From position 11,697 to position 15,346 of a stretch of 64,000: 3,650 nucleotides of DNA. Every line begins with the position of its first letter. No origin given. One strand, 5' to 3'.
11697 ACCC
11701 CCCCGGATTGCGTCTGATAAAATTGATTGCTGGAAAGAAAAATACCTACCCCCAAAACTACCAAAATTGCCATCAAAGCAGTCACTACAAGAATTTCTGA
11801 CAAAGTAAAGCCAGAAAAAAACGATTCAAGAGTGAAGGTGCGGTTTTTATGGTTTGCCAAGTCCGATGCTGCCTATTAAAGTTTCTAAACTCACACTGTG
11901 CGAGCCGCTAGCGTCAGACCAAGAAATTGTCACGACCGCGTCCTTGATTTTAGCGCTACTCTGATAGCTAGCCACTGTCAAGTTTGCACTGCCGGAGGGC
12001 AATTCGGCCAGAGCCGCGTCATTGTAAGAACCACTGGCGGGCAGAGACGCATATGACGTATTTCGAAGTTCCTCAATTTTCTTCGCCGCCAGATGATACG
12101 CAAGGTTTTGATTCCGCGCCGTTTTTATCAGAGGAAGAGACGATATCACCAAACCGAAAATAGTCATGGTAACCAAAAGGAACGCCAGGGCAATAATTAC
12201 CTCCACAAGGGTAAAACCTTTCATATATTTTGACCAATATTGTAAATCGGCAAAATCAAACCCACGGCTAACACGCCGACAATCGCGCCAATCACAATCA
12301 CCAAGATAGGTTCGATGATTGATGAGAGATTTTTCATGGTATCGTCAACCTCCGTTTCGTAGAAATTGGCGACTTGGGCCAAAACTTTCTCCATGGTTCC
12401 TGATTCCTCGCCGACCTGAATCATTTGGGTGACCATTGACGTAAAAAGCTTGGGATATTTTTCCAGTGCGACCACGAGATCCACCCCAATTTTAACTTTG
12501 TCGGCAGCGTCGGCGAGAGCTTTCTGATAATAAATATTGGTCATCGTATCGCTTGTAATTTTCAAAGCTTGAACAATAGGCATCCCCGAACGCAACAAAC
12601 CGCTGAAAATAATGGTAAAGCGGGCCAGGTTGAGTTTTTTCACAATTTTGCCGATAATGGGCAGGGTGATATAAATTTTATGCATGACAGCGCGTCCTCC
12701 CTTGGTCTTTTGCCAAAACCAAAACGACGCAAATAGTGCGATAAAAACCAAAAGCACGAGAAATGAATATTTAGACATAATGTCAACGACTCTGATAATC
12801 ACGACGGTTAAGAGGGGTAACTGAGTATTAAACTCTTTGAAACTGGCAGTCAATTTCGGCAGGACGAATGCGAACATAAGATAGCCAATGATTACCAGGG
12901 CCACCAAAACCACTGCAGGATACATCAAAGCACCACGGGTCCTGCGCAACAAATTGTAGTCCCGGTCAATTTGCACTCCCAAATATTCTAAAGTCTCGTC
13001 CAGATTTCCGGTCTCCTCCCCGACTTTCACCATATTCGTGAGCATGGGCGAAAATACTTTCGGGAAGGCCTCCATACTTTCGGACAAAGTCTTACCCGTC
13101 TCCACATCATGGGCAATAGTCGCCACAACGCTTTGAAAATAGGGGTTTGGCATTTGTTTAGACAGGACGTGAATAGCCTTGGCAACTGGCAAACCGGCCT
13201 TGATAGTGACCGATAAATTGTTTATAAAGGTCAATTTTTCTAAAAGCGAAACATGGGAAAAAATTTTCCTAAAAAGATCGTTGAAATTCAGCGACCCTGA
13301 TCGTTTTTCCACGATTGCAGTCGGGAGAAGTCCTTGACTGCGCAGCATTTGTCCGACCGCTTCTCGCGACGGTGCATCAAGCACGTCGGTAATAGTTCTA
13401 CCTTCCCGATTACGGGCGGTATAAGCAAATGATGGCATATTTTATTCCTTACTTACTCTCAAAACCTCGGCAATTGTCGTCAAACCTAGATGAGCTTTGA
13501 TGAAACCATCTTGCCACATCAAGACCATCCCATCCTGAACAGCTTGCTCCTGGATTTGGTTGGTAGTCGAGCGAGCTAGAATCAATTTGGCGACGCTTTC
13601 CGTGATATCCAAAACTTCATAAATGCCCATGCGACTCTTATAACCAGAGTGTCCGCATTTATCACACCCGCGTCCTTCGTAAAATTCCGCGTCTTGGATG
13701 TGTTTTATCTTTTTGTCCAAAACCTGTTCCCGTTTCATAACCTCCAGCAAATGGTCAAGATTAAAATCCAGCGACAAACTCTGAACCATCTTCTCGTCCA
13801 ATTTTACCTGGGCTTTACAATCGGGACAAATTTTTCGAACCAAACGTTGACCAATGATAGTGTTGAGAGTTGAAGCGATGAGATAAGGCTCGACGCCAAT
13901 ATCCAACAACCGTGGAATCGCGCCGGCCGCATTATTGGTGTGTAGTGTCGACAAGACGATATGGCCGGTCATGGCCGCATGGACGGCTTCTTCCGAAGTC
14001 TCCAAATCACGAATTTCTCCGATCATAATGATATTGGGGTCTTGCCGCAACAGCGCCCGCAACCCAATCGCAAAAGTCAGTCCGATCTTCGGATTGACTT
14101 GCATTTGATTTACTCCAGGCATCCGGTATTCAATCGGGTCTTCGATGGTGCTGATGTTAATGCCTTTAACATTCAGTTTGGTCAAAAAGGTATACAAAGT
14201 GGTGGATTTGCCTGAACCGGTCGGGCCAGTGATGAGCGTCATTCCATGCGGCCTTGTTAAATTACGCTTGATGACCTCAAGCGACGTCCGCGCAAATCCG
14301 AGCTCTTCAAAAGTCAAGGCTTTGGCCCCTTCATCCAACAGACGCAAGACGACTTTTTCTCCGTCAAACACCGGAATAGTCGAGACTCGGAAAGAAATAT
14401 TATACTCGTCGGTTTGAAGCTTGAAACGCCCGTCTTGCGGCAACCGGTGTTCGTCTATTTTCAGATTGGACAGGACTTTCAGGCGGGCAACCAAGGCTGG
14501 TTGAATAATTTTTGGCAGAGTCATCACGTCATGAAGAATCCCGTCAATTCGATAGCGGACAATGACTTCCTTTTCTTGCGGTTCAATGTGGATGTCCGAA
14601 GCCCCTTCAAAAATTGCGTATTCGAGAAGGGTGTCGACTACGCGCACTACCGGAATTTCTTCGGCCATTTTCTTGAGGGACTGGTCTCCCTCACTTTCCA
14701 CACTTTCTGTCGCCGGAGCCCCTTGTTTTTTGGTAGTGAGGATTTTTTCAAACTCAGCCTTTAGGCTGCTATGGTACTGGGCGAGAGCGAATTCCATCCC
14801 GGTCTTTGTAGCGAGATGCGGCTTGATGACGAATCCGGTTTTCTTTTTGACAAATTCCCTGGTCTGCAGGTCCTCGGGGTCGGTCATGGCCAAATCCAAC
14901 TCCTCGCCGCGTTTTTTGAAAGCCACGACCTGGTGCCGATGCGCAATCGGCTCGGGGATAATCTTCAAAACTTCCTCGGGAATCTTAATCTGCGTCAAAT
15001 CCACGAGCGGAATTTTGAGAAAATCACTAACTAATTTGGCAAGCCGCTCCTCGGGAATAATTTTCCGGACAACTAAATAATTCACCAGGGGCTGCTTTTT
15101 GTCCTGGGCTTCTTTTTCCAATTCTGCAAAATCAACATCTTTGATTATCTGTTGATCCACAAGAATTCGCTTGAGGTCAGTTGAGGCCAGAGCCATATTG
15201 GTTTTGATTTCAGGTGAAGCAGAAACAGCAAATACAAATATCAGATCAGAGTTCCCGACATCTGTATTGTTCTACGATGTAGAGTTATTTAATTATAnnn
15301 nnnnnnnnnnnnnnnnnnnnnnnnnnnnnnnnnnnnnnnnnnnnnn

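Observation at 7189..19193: Type IV pilus operon abutting a Wzy_C-TPR protein and an initiating phosphoglycosyltransferase: a candidate pilin O-glycosylation system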

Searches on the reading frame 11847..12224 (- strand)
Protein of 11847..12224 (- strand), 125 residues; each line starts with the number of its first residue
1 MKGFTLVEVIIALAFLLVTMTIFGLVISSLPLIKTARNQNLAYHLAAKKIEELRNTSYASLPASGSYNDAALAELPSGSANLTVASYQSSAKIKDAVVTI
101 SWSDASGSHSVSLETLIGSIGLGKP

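Call 4: search_protein_families(library=pfam, proteins=[window:11847-12224:-], max_evalue=0.01)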
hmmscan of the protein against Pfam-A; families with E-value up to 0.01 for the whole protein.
window:11847-12224:- (125 aa): 1 family
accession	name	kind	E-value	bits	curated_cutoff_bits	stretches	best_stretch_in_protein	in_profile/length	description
PF07963.17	N_methyl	-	0.00097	19.1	21.2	1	2-14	5-17/27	Prokaryotic N-terminal methylation motif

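Call 5: search_protein_families(library=ncbifam, proteins=[window:11847-12224:-], max_evalue=0.01)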
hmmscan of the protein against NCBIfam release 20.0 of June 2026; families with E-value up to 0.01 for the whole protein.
window:11847-12224:- (125 aa): 6 families
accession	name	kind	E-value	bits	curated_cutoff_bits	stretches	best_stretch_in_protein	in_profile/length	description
NF041002.1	pilin_ComGF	equivalog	3.7e-06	27.2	80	1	2-58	2-61/139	competence type IV pilus minor pilin ComGF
TIGR02523.1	type_IV_pilV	equivalog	4.4e-05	24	52.2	1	2-58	2-59/139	type IV pilus modification protein PilV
TIGR02532.1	IV_pilin_GFxxxE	domain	0.00015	21.4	16.3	1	2-14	2-14/24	prepilin-type N-terminal cleavage/methylation domain-containing protein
TIGR01707.1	gspI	equivalog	0.00034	21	44.35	1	3-56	1-55/101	type II secretion system minor pseudopilin GspI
NF041013.1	T4P_ComGE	equivalog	0.00038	20.5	49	1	2-53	4-56/83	competence type IV pilus minor pilin ComGE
NF047828.1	T3SSXpsI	equivalog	0.0081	16.2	150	0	2-39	2-40/132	type II secretion system protein XpsI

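Call 48: search_solved_structures(query=window:11847-12224:-, max_evalue=10, show_alignments=3)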
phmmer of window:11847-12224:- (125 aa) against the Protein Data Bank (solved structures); distinct sequences matched with E-value up to 10: 0.

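Call 49: find_homologous_proteins(query=window:11847-12224:-, max_evalue=0.001)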
Query window:11847-12224:- (125 aa): 24 proteins with E <= 0.001 among 67 candidates.
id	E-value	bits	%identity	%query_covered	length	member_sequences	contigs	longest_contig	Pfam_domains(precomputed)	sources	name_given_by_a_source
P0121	1.1e-69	250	100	100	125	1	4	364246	-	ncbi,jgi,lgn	jgi:Tfp pilus assembly protein PilV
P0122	1.3e-40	156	60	100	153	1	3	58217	-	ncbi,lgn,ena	-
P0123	3.8e-39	151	61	100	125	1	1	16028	-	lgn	-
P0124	1.4e-38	150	58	99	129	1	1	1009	PF07963.18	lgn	-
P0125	2.5e-38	149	59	98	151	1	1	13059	-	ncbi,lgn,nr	ncbi:MAG: prepilin-type N-terminal cleavage/methylation domain-containing protein [bacterium]|nr:pre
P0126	3.2e-38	148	60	98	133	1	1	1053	PF07963.18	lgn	-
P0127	4.7e-38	148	61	96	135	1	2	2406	-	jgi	jgi:type II secretory pathway pseudopilin PulG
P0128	7.3e-38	147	57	98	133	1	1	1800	-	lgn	-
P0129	7.5e-38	147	56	98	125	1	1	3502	-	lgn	-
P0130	1.1e-37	147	59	98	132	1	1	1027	-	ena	-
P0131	2.1e-37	146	56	100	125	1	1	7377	-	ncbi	-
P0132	7.5e-37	144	58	98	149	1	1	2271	-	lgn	-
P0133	9.4e-36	140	55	98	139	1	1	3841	-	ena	-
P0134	1.8e-35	139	54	99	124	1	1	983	-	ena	-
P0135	2.4e-35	139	55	98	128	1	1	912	-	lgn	-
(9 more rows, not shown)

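Call 55: predict_structure(alignment_id=A2)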
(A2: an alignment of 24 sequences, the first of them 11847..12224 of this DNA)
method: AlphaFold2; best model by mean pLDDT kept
length: 125 residues; sequences in the alignment: 24
mean_pLDDT: 90.9   pTM: 0.73
mean pLDDT of the five models: 90.9, 89.6, 88.9, 88.8, 88.6
residues with pLDDT >= 90: 94; 70-90: 25; 50-70: 4; < 50: 2
segments of 3 or more residues with pLDDT < 50: none
pLDDT, mean of each block of 10 residues (from residue 1): 86 96 91 92 96 92 93 94 91 93 93 91 57
secondary structure, 60 per line:
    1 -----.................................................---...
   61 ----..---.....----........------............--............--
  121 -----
elements in order: H6-54 H70-74 E79-86 E93-104 E107-118

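Call 57: fold_search(model_id=the predicted structure, library=pdb)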
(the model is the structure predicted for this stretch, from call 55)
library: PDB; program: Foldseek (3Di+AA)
matches with E <= 10: 629; with E <= 0.001: 0
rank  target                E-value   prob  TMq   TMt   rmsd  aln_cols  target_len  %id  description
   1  1y8c                  1.7e-01  0.96  0.30  0.17   3.3        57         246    7  Crystal structure of a S-adenosylmethionine-dependent methyltransferase from Clostridium acetobutylicum ATCC 824 (released 2004-12-28)
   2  3n8b_B                2.0e-01  0.97  0.32  0.50   2.5        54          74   11  Crystal Structure of Borrelia burgdorferi Pur-alpha (released 2010-10-06)
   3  4l8h_B                2.9e-01  0.35  0.25  0.25   6.7        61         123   13  Bacteriophage Qbeta coat protein in complex with RNA operator hairpin (released 2013-10-02)
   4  1zse_A                3.3e-01  0.69  0.25  0.25   5.9        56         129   14  RNA stemloop from bacteriophage Qbeta complexed with an N87S mutant MS2 Capsid (released 2006-05-09)
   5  1fr5_B                3.5e-01  0.87  0.29  0.31   3.5        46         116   17  PHAGE FR CAPSIDS WITH A FOUR RESIDUE DELETION IN THE COAT PROTEIN FG LOOP (released 1999-01-13)
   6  1mst_A                3.7e-01  0.63  0.25  0.24   6.0        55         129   13  CRYSTAL STRUCTURE OF MS2 CAPSIDS WITH MUTATIONS IN THE SUBUNIT FG LOOP (released 1996-03-08)
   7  4l8h_A                3.9e-01  0.75  0.30  0.31   6.6        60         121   13  Bacteriophage Qbeta coat protein in complex with RNA operator hairpin (released 2013-10-02)
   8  1fr5_A                4.1e-01  0.84  0.27  0.27   2.4        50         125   18  PHAGE FR CAPSIDS WITH A FOUR RESIDUE DELETION IN THE COAT PROTEIN FG LOOP (released 1999-01-13)
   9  8y3t_A                4.1e-01  0.38  0.26  0.27   8.2        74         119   11  The self-assembled nanotube of CPC46A/Q70H (released 2024-11-06)
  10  8w5g_B                4.4e-01  0.57  0.29  0.28   5.8        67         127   12  Cryo-EM structure of Qb-Ab7 (released 2025-02-26)
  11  7p2p_C                4.6e-01  0.28  0.29  0.22  21.2       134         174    8  Human Signal Peptidase Complex Paralog A (SPC-A) (released 2021-10-06)
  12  6rrt_A                5.2e-01  0.51  0.24  0.23   6.1        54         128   13  T=4 MS2 Virus-like-particle (released 2020-07-08)
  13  3df6_A                5.8e-01  0.35  0.26  0.32   8.4        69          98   12  The thermo- and acido-stable ORF-99 from the archaeal virus AFV1 (released 2009-06-16)
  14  7bn9_A                5.8e-01  0.25  0.21  0.05   3.6        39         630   13  Crystal Structure of Bacillus subtilis Penicillin Binding Protein 3 (released 2022-03-02)
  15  4zor_D                5.8e-01  0.21  0.24  0.23   8.8        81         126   10  The structure of the S37P MS2 viral capsid assembly. (released 2016-09-07)
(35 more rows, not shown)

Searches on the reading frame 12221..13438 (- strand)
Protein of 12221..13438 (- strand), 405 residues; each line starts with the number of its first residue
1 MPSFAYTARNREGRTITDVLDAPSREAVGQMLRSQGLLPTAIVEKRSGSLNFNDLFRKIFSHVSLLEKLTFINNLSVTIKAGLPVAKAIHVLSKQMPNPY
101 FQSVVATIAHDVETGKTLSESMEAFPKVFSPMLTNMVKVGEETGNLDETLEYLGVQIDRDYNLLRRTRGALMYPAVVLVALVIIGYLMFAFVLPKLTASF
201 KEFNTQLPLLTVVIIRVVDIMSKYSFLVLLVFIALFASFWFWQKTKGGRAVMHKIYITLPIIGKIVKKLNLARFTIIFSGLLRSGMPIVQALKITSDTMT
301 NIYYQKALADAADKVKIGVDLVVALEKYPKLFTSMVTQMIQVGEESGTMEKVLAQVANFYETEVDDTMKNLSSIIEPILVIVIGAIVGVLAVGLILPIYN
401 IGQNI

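Call 4: search_protein_families(library=pfam, proteins=[window:12221-13438:-], max_evalue=0.01)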
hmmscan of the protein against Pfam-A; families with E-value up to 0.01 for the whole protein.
window:12221-13438:- (405 aa): 1 family
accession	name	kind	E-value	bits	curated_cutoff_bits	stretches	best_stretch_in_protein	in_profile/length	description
PF00482.28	T2SSF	-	3.7e-63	211.5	25.2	2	274-397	1-125/125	Type II secretion system (T2SS), protein F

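Call 5: search_protein_families(library=ncbifam, proteins=[window:12221-13438:-], max_evalue=0.01)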
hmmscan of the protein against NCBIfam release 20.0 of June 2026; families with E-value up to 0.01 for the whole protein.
window:12221-13438:- (405 aa): 6 families
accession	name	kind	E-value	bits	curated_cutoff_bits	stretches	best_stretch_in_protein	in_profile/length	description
TIGR02120.1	GspF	equivalog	3.1e-90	303.3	424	1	4-405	1-401/401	type II secretion system inner membrane protein GspF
NF052607.1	T4PiliAsmPilCThrm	equivalog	3e-87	293.3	700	1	1-401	1-400/406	type IV pilus assembly protein PilC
NF007861.0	PRK10573.1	equivalog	6.6e-81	272.4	401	1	4-403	7-396/401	protein transport protein HofC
NF052606.1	T4PiliAsmPilCMyx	equivalog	6.7e-80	268.9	700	1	2-405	20-418/419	type IV pilus assembly protein PilC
NF047826.1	T3SSXpsF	equivalog_domain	3.6e-62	210.4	650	1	1-404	1-403/405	type II secretion system protein XpsF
NF041012.2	T4P_ComGB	equivalog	4.3e-41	141.4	240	1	68-401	3-330/332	competence type IV pilus assembly protein ComGB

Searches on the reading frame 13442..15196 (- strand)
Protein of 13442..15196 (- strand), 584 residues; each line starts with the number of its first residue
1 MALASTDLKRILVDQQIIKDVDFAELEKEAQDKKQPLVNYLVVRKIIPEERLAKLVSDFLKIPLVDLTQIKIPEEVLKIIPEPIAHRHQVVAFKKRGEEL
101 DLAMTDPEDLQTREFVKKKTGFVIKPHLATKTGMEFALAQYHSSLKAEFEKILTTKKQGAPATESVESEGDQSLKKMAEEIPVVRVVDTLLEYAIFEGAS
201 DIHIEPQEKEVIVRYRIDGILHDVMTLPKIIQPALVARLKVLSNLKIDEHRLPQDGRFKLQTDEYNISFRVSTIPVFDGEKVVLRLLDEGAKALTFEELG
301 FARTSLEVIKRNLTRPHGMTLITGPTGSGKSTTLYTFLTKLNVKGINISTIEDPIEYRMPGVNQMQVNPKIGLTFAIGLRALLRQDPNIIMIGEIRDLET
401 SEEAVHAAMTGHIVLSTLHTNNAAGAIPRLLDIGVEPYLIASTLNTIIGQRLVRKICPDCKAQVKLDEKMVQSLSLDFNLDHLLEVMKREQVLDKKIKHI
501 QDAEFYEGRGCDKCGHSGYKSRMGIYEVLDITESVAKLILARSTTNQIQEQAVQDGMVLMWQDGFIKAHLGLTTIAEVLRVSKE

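Call 4: search_protein_families(library=pfam, proteins=[window:13442-15196:-], max_evalue=0.01)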
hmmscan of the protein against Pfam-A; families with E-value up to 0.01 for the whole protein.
window:13442-15196:- (584 aa): 9 families
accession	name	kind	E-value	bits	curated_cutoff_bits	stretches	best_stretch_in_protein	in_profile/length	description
PF00437.27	T2SSE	-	1.3e-126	422.6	24.9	1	178-580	3-370/370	Type II/IV secretion system protein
PF05157.20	MshEN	-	8.4e-15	55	23.1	1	61-144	2-86/90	MshEN domain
PF13555.12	AAA_29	-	9.9e-05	22.5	27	1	315-334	20-39/61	P-loop containing region of AAA domain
PF25199.1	nSTAND_NTPase5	-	0.00029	21.1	34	1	310-357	34-82/145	Novel STAND NTPase 5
PF13401.12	AAA_22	-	0.00094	19.9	27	1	316-351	4-37/130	AAA domain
PF20720.3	nSTAND3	-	0.0021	18.2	27.2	1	315-354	15-54/155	Novel STAND NTPase 3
PF13476.12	AAA_23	-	0.0024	19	27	1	317-334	19-36/201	AAA domain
PF13086.12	AAA_11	-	0.0033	17.7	27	0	304-342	5-42/257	AAA domain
PF13191.12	AAA_16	-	0.0065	17.4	32.6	0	315-345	23-52/167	AAA ATPase domain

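Call 5: search_protein_families(library=ncbifam, proteins=[window:13442-15196:-], max_evalue=0.01)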
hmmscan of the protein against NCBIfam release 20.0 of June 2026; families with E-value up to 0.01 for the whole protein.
window:13442-15196:- (584 aa): 19 families
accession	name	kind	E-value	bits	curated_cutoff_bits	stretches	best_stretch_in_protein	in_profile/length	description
TIGR02538.1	type_IV_pilB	equivalog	9.9e-175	582.3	675.65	1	8-583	2-563/564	type IV-A pilus assembly ATPase PilB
TIGR02533.1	type_II_gspE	equivalog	1.4e-162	541.8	630.25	1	80-581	4-485/486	type II secretion system ATPase GspE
NF053534.1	T4PilAsmATPsTfpB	equivalog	2e-134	449.1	850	1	44-582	60-582/584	type IV pilus assembly ATPase TfpB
NF007755.0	PRK10436.1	equivalog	1.8e-130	435.8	617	1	84-582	13-459/465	type II secretion system protein GspE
NF041000.1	ATPase_ComGA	equivalog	2.3e-75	253.1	300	1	189-454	2-266/267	competence type IV pilus ATPase ComGA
TIGR01420.1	pilT_fam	subfamily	8.6e-49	166.6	319.1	1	188-489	3-307/343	PilT/PilU family type 4a pilus ATPase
TIGR02525.1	plasmid_TraJ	equivalog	1.9e-26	92.9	368.3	1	312-433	144-272/372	plasmid transfer ATPase TraJ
TIGR02524.1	dot_icm_DotB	equivalog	1.4e-18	67.3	463.3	1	314-453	131-285/358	Dot/Icm type IV secretion system ATPase DotB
NF058587.1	archaellum_moto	equivalog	2.5e-13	49.6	550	1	321-431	279-394/527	archaellum flagellar ATPase motor FlaI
TIGR02782.1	TrbB_P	equivalog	1.7e-10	40.7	304.55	1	316-432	135-254/303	P-type conjugative transfer ATPase TrbB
TIGR03819.1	heli_sec_ATPase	hypoth_equivalog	6.7e-10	38.7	373.15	1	234-434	98-301/340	TadA family conjugal transfer-associated ATPase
NF010469.0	PRK13894.1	subfamily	3.4e-09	36.5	508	1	307-431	140-265/320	conjugal transfer ATPase TrbB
NF008411.1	PRK11234.1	equivalog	1.6e-08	33.4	1170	1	6-146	482-621/723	cyclic di-3',5'-guanylate-activated glycosyltransferase NfrB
NF053672.1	bindosome_BasE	exception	2e-08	33.4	1000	1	319-459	272-416/512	bindosome assembly system ATPase subunit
TIGR02788.1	VirB11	equivalog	1.1e-07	31.2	249.95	1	321-432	148-264/308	P-type DNA transfer ATPase VirB11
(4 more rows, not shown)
